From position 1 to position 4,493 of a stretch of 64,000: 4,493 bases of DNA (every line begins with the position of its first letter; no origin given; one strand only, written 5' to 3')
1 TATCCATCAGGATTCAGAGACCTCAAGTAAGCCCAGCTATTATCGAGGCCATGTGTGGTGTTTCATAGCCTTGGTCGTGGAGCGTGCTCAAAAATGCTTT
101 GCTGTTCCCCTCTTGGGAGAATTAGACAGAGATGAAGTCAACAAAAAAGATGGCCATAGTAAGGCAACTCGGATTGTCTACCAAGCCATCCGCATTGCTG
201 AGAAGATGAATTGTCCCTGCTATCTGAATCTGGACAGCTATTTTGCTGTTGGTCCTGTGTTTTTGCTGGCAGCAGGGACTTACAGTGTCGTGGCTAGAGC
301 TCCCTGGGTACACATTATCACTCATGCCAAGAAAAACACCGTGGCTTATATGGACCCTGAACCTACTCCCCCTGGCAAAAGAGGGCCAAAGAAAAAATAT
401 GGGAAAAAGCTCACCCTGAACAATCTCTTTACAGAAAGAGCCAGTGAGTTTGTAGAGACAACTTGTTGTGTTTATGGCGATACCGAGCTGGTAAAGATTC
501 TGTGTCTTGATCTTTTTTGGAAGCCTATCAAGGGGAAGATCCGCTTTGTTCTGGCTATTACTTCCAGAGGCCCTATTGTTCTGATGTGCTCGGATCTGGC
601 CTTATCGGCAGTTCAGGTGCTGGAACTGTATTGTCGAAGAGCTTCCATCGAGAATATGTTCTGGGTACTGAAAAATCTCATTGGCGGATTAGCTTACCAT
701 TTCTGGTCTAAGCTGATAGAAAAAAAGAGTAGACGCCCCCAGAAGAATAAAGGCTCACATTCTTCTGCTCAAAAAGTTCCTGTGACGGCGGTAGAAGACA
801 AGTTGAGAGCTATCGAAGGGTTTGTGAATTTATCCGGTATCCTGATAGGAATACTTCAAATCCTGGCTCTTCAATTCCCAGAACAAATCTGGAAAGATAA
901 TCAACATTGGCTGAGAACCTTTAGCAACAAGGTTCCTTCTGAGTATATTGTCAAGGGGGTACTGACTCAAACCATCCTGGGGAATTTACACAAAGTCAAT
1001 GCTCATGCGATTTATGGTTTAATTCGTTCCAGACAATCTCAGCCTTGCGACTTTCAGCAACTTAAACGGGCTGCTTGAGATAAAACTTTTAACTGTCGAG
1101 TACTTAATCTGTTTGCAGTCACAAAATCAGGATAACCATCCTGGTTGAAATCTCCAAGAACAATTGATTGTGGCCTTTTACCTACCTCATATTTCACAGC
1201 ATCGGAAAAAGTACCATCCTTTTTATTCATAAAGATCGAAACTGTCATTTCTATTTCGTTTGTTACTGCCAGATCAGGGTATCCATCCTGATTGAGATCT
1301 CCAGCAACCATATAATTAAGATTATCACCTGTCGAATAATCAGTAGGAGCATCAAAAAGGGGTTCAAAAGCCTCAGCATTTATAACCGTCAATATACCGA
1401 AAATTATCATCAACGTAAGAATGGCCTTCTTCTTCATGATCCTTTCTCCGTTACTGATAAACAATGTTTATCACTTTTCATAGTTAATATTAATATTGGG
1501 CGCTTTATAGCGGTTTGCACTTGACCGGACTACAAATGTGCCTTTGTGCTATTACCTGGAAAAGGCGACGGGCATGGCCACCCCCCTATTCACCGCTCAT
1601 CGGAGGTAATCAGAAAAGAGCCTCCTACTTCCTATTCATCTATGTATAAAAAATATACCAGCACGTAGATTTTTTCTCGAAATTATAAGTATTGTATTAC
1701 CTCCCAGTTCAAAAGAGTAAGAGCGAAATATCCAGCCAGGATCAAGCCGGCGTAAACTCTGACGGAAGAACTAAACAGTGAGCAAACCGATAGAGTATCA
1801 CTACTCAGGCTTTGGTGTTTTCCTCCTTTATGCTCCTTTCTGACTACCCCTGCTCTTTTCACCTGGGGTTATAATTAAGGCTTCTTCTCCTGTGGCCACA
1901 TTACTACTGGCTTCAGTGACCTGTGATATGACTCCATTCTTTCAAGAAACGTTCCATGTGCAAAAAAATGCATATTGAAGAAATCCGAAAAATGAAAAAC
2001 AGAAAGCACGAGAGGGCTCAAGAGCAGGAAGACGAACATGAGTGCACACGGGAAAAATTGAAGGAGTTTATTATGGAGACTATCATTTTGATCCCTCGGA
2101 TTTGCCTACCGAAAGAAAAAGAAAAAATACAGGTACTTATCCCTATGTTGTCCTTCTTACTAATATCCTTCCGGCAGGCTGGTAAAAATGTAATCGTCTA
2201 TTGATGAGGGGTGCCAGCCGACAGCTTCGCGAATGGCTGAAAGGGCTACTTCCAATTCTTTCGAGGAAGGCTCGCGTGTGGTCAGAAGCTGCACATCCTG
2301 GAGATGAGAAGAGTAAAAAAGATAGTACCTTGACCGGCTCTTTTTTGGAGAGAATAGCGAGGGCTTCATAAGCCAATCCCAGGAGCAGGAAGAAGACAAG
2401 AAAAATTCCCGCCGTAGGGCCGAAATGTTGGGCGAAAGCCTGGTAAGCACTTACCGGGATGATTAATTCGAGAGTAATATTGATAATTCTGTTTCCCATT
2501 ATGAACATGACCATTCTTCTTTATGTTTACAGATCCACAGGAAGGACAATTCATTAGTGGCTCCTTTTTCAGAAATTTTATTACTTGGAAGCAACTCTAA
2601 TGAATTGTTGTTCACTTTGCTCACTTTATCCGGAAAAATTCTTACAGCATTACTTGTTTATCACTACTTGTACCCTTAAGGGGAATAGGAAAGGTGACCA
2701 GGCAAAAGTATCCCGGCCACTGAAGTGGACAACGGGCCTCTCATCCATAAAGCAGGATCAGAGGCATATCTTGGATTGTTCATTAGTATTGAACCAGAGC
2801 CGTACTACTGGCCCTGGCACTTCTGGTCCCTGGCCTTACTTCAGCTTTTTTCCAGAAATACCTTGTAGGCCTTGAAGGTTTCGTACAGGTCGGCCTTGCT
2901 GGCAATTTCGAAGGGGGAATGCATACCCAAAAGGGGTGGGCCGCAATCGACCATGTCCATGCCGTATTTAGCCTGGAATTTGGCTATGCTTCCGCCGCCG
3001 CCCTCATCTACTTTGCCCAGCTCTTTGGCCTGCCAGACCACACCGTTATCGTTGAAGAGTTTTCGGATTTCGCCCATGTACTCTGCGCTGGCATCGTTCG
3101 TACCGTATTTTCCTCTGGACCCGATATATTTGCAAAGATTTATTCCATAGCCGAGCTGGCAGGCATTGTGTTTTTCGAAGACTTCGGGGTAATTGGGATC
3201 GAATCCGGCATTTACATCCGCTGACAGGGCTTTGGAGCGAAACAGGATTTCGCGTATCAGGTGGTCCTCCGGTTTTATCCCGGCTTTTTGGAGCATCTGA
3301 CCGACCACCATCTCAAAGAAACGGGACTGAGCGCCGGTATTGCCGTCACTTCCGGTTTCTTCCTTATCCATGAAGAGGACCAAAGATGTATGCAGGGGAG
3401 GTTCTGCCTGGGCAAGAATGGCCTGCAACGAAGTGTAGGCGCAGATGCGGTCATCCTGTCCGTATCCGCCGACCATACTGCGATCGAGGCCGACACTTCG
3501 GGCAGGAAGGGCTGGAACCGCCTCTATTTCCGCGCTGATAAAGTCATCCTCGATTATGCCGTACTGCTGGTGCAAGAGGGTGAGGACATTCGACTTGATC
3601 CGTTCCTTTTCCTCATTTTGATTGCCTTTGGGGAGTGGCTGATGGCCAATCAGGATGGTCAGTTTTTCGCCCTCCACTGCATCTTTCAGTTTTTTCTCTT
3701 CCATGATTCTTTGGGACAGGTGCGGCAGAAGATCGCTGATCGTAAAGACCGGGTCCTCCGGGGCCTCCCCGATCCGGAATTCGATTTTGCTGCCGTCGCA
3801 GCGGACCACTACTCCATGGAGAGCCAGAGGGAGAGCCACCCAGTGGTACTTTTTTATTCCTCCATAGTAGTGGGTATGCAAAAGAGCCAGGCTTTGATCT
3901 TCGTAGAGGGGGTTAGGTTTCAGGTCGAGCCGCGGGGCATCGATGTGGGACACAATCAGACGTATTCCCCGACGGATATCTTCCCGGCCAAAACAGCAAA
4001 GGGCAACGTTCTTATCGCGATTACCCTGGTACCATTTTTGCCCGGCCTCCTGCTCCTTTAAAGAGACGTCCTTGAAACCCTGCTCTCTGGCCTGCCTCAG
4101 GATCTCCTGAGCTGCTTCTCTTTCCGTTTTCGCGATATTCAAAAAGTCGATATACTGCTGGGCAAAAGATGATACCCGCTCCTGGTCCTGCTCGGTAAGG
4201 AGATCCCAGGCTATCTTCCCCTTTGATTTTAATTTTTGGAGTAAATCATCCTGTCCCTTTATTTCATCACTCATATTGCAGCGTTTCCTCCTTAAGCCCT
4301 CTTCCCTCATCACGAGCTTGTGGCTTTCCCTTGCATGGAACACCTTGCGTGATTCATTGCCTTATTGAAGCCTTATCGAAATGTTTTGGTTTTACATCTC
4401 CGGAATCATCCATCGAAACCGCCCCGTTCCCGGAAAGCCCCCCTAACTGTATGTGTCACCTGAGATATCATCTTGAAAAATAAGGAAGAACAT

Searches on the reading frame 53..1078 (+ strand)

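Call 20: search_protein_families(library=pfam, proteins=[window:53-1078:+], max_evalue=0.001)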
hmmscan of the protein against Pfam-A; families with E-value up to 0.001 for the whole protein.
window:53-1078:+ (341 aa): 1 family
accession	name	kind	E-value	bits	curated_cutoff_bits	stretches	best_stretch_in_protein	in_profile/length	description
PF01609.27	DDE_Tnp_1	-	0.00053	20.2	23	1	86-212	100-176/200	Transposase DDE domain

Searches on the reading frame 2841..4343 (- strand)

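Call 20: search_protein_families(library=pfam, proteins=[window:2841-4343:-], max_evalue=0.001)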
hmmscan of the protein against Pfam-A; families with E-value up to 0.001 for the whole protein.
window:2841-4343:- (500 aa): 1 family
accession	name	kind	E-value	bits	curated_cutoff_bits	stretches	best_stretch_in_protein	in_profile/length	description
PF02127.20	Peptidase_M18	-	1.4e-88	298.1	24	1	67-496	1-431/432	Aminopeptidase I zinc metalloprotease (M18)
